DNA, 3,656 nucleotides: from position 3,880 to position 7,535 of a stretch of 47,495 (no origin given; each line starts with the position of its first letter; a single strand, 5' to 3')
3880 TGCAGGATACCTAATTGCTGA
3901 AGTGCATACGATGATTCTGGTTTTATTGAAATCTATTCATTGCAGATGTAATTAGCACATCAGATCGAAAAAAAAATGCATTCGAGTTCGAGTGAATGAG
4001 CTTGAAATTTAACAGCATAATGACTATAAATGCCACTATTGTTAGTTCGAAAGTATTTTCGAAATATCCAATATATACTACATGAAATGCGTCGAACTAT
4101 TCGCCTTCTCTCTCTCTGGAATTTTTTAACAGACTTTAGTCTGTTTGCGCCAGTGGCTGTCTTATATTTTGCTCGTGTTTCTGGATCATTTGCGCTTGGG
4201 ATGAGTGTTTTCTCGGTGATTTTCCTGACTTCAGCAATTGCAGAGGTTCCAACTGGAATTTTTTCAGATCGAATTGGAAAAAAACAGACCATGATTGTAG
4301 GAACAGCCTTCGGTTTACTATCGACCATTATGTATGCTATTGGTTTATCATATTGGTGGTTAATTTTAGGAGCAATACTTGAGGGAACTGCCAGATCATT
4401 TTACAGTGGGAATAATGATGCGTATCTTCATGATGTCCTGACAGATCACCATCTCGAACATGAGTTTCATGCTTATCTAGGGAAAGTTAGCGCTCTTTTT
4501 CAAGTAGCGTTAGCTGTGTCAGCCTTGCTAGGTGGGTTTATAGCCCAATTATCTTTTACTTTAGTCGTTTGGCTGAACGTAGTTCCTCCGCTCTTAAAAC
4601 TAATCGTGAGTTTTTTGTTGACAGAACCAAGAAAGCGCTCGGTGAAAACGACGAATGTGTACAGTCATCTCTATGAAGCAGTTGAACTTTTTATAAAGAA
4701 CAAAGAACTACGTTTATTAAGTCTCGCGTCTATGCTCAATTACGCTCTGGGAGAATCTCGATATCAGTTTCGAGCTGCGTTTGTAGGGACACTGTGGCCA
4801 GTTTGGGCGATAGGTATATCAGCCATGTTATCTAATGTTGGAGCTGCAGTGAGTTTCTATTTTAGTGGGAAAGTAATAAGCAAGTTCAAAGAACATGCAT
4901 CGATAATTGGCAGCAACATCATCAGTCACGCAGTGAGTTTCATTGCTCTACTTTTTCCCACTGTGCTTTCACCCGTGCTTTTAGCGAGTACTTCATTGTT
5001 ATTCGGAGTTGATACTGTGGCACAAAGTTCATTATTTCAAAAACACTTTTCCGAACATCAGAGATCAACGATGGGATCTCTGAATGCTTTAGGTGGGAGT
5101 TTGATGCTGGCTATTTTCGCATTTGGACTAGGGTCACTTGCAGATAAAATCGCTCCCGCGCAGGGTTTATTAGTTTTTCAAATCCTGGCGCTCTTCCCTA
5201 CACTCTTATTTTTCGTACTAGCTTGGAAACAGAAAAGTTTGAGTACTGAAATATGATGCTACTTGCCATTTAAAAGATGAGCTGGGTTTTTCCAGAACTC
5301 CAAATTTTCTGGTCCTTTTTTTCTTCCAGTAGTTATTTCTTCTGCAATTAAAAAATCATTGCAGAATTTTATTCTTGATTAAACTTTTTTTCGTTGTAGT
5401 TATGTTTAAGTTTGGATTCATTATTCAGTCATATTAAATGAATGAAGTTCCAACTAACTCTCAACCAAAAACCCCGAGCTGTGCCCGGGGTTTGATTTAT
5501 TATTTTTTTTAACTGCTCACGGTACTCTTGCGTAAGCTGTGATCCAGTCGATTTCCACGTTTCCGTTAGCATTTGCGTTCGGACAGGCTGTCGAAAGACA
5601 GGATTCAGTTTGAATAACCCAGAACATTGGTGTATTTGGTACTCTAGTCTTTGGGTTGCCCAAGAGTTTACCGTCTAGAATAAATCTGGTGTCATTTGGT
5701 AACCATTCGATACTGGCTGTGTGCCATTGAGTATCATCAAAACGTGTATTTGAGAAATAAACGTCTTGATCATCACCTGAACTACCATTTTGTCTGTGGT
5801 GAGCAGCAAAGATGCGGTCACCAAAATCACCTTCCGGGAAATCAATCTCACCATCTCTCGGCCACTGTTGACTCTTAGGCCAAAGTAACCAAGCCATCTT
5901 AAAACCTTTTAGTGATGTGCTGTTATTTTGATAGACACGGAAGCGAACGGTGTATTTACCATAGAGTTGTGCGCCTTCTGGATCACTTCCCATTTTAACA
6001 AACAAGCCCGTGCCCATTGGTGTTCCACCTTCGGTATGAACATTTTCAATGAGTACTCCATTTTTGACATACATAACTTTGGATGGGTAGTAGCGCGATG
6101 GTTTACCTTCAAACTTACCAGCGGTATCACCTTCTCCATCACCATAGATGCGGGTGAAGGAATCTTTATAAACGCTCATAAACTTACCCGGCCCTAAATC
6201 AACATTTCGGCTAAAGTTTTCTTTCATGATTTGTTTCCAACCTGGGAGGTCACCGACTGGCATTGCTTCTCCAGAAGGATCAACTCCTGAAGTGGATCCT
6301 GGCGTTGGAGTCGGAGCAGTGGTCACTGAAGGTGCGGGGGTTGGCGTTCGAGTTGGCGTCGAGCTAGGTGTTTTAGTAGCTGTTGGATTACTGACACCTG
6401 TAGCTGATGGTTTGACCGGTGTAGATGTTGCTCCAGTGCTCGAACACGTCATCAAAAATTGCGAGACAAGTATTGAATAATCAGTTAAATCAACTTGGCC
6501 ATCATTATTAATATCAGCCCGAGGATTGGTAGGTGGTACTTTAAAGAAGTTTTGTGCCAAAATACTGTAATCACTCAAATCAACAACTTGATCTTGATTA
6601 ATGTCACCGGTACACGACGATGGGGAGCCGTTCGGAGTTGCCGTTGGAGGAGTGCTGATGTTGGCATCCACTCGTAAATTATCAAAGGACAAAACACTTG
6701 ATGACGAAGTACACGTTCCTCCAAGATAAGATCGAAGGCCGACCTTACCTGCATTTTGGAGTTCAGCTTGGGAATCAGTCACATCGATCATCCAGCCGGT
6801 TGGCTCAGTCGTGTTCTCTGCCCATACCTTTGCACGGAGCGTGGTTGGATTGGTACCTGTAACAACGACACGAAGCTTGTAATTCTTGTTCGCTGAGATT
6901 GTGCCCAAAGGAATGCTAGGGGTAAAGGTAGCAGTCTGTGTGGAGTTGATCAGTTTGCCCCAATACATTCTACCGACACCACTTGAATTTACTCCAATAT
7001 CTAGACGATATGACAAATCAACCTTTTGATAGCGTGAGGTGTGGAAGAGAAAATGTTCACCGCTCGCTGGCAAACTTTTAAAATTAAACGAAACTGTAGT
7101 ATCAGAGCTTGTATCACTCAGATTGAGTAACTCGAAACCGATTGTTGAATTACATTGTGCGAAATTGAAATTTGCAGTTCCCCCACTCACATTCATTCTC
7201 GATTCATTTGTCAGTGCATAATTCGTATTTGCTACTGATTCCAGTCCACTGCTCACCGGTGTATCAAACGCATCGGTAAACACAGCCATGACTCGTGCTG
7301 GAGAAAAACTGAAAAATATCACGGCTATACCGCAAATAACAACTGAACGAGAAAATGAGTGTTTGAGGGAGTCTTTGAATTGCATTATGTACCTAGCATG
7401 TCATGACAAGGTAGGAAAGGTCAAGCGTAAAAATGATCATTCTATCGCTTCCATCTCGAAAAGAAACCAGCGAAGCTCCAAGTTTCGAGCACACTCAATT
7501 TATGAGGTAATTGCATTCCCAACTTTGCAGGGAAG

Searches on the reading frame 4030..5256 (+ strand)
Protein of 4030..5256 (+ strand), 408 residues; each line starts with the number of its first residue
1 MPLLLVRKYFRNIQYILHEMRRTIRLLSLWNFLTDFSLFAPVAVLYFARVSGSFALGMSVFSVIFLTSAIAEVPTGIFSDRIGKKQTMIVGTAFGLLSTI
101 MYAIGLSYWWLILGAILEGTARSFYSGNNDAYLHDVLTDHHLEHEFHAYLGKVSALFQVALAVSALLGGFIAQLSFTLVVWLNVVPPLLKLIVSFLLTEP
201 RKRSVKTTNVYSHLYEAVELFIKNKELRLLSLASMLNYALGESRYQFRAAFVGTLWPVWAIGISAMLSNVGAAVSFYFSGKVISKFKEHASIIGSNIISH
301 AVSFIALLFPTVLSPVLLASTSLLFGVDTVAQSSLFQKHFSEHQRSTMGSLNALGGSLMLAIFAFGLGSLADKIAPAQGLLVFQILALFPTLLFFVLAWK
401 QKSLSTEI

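Call 52: search_protein_families(library=pfam, proteins=[window:4030-5256:+])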
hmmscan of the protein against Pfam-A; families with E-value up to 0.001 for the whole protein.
window:4030-5256:+ (408 aa): 1 family
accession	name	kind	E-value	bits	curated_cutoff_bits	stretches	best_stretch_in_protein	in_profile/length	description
PF07690.21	MFS_1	-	7.7e-22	78.1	33.4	1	32-363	8-346/347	Major Facilitator Superfamily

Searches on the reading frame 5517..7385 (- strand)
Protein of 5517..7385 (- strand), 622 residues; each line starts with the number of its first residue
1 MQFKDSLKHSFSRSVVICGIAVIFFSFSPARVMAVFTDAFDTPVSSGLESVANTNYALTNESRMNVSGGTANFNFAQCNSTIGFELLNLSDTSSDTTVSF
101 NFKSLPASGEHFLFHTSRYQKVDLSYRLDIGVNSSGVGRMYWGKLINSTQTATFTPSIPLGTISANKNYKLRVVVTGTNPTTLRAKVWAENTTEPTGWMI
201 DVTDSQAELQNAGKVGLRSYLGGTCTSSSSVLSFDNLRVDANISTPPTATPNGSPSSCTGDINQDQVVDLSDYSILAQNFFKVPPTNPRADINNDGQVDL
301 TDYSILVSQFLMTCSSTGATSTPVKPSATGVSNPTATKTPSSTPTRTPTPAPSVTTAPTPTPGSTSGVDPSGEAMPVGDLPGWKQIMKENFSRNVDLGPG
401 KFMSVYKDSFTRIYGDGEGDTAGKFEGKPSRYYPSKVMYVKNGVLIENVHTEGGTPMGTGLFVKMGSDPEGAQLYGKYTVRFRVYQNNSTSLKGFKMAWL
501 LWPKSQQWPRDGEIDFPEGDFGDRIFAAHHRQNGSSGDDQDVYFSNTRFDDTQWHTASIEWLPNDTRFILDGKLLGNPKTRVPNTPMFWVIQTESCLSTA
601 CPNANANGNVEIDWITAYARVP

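Call 52: search_protein_families(library=pfam, proteins=[window:5517-7385:-])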
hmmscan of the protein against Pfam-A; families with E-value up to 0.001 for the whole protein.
window:5517-7385:- (622 aa): 2 families
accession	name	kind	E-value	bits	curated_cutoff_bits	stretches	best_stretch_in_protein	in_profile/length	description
PF00404.24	Dockerin_1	-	8.6e-08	32.7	22.9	1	260-309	2-55/57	Dockerin type I domain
PF00722.28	Glyco_hydro_16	-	1.1e-06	28.6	22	1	472-615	39-174/175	Glycosyl hydrolases family 16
